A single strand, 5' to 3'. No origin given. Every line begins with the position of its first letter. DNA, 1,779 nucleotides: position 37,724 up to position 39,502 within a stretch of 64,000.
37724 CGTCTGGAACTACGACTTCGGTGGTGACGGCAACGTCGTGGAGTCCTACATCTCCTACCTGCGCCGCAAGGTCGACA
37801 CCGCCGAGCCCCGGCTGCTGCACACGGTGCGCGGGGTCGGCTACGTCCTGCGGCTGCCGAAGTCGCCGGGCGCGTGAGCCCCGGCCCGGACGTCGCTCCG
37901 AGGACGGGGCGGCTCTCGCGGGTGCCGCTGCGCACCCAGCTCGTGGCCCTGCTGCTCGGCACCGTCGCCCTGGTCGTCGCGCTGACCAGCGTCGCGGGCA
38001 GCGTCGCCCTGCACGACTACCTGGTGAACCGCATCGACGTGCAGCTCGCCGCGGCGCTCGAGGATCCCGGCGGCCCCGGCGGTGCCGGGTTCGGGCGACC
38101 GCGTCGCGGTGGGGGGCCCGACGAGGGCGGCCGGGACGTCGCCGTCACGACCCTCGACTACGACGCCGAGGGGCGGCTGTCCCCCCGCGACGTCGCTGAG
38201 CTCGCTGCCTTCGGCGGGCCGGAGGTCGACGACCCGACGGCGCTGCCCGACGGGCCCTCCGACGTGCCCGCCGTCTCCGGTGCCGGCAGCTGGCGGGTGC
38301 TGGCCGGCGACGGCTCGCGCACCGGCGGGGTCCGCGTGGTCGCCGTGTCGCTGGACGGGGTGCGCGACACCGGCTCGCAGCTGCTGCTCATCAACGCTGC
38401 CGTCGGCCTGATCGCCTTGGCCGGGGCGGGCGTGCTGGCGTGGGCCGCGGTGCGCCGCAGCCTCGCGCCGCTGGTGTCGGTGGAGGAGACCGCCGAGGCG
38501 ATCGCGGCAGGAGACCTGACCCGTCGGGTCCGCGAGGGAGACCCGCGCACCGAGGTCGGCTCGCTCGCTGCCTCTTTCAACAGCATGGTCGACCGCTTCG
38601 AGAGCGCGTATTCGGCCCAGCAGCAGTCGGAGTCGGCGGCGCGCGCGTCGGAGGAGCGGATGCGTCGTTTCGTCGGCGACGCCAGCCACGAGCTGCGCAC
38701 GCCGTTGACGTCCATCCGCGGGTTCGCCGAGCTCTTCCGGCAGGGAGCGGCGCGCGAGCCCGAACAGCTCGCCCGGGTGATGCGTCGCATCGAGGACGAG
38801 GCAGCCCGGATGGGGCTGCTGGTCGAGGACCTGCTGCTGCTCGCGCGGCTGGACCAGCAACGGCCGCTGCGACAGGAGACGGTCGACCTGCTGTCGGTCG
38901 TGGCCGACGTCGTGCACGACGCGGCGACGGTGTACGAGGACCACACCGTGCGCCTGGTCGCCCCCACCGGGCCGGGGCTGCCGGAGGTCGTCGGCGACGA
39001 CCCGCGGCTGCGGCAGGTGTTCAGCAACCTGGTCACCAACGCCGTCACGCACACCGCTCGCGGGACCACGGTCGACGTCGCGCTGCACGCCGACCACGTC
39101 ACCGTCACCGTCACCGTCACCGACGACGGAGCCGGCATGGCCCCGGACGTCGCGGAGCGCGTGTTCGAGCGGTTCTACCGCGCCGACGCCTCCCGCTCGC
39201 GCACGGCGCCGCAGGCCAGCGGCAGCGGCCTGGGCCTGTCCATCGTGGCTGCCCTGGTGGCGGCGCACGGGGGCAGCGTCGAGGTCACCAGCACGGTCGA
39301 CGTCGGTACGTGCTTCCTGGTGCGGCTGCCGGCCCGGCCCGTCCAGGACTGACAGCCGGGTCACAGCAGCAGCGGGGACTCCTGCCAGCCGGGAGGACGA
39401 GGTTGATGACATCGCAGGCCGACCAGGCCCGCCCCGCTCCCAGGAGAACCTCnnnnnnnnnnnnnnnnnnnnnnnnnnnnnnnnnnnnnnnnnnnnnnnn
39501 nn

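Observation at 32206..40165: PhoPR-centred locus: divergent VWA-MoxR-DUF58-VWA operon and two paralogous secreted LTxxQ/Gly-His proteins, both arms carrying PhoP-type direct repeats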

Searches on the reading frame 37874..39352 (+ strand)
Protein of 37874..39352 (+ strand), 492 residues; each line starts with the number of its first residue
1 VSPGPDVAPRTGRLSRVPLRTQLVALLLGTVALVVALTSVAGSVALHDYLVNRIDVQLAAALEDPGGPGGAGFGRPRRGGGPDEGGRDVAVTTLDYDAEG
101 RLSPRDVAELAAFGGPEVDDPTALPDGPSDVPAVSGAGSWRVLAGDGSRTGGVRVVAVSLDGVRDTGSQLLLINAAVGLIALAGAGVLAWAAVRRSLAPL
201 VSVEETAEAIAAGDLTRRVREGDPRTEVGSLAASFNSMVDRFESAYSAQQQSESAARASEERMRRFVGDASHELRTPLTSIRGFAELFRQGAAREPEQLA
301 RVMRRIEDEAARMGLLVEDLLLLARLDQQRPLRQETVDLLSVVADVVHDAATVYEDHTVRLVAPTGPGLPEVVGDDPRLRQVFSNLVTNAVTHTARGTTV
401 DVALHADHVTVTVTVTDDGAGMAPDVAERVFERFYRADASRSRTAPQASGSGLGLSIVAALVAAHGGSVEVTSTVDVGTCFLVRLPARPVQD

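Call 8: search_protein_families(library=pfam, proteins=[window:37874-39352:+], max_evalue=0.01)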
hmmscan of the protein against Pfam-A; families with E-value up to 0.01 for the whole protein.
window:37874-39352:+ (492 aa): 5 families
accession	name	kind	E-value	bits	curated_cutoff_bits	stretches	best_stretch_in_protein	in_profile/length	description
PF02518.31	HATPase_c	-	1.3e-30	106.5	26.4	1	374-488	1-110/111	Histidine kinase-, DNA gyrase B-, and HSP90-like ATPase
PF00512.31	HisKA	-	3.7e-19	69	26.9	1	263-328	2-65/66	His Kinase A (phospho-acceptor) domain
PF00672.30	HAMP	-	3.8e-13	50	25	1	193-242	3-51/53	HAMP domain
PF13581.12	HATPase_c_2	-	1.1e-05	25.8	27.4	1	383-465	36-112/127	Histidine kinase-like ATPase domain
PF13589.12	HATPase_c_3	-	1.6e-05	25.3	25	1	382-461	6-82/137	Histidine kinase-, DNA gyrase B-, and HSP90-like ATPase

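Call 22: search_solved_structures(query=window:37874-39352:+, max_evalue=1e-20, show_alignments=1)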
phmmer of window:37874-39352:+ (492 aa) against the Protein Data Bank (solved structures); distinct sequences matched with E-value up to 1e-20: 19.
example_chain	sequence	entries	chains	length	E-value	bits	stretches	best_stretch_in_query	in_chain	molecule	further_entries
6paj_A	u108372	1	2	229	2.6e-30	109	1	262-487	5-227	Sensor protein SrrB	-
4biu_A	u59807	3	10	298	1.1e-29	106.9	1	207-485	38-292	SENSOR PROTEIN CPXA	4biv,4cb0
4biw_A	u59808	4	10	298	2.4e-29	105.8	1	251-485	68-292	SENSOR PROTEIN CPXA | Sensor histidine kinase CpxA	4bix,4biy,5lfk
4biz_A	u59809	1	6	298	1.4e-28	103.3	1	207-485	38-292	SENSOR PROTEIN CPXA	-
4jas_A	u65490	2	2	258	2.1e-28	102.7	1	261-487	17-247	Histidine kinase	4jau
5uht_A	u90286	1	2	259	6e-28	101.2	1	261-487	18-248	Sensor histidine kinase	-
2c2a_A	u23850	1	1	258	6.1e-28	101.2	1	261-487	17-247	SENSOR HISTIDINE KINASE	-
3dge_A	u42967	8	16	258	6.1e-28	101.2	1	261-487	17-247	Sensor protein | Histidine kinase | Sensor histidine kinase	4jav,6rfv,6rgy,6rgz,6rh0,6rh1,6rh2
6azr_A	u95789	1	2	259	3e-27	98.9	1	261-487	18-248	Sensor histidine kinase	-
7zp0_A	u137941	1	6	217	1e-26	97.2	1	268-487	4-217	Sensor protein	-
6rh7_A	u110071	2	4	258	1.5e-26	96.6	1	261-487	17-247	Sensor histidine kinase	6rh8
4u7n_A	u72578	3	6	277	3e-26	95.6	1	261-491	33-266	Histidine protein kinase sensor protein | Histidine kinase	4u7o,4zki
5c93_A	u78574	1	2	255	3e-26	95.6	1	263-491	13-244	Histidine kinase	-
4i5s_A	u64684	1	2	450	5.8e-25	91.4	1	255-487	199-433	Putative histidine kinase CovS; VicK-like protein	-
5ukv_A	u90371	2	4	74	3.5e-24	88.8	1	255-326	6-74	ATP-binding protein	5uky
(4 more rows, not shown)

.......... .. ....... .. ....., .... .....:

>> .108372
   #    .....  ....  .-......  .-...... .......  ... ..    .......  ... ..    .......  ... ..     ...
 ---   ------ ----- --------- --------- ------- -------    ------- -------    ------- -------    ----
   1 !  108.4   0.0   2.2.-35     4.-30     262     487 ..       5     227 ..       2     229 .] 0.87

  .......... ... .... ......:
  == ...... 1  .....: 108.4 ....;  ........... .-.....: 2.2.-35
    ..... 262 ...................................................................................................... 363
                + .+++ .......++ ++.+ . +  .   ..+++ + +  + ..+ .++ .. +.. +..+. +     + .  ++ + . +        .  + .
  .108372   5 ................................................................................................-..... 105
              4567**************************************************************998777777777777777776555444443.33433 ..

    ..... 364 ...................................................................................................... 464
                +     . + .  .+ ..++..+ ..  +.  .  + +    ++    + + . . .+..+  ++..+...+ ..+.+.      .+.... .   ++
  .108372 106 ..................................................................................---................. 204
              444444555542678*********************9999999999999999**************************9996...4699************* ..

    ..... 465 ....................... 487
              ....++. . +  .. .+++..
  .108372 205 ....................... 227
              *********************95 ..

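Call 50: search_protein_families(library=ncbifam, proteins=[window:37874-39352:+], max_evalue=0.01)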
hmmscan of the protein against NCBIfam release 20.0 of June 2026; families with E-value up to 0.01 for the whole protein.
window:37874-39352:+ (492 aa): 90 families (the best 25 are shown)
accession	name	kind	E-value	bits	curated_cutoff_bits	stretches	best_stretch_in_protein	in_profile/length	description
NF046044.1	PnpS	equivalog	1.8e-64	218.2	400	1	258-486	165-390/390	two-component system histidine kinase PnpS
NF040691.1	MtrAB_MtrB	equivalog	6.5e-61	206.9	450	1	172-489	190-494/507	MtrAB system histidine kinase MtrB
NF033092.0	HK_WalK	equivalog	7.1e-60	203.2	725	2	260-486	369-593/594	cell wall metabolism sensor histidine kinase WalK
TIGR02966.1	phoR_proteo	equivalog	9.5e-60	202.4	334.2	1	261-484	111-332/333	phosphate regulon sensor histidine kinase PhoR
TIGR01386.1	cztS_silS_copS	subfamily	3.8e-59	200.9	292.55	1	179-486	171-457/457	heavy metal sensor histidine kinase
NF041735.1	hist_kin_RppB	equivalog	8.1e-51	173.2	400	1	259-486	212-438/438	two-component system sensor histidine kinase RppB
NF007007.0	PRK09470.1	equivalog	1.2e-42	146.5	486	1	179-486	176-458/463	envelope stress sensor histidine kinase CpxA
NF007345.0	PRK09835.1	subfamily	1.5e-42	145.8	423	1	188-487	201-480/482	Cu(+)/Ag(+) sensor histidine kinase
NF008235.0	PRK11006.1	equivalog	5e-42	144.2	390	1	259-489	200-425/431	phosphate regulon sensor histidine kinase PhoR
NF041210.1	his_kin_PieS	equivalog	5.1e-42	144.4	850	1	200-487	195-470/474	two component system sensor histidine kinase PieS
NF012163.2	BaeS_SmeS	equivalog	1.3e-40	139.7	500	1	169-472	165-443/457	sensor histidine kinase efflux regulator BaeS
NF007837.0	PRK10549.1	equivalog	4.1e-40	137.9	603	1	185-487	177-458/466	envelope stress sensor histidine kinase BaeS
NF008312.0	PRK11100.1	equivalog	4.9e-40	137.8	356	1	170-486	184-473/477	two-component system sensor histidine kinase CreC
NF007898.0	PRK10604.1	equivalog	1.3e-37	130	478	1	179-487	144-423/433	two-component system sensor histidine kinase RstB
NF045911.1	TCSHisKinNblS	equivalog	2.5e-37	128.5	1000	1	263-485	388-618/621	two-component system sensor histidine kinase NblS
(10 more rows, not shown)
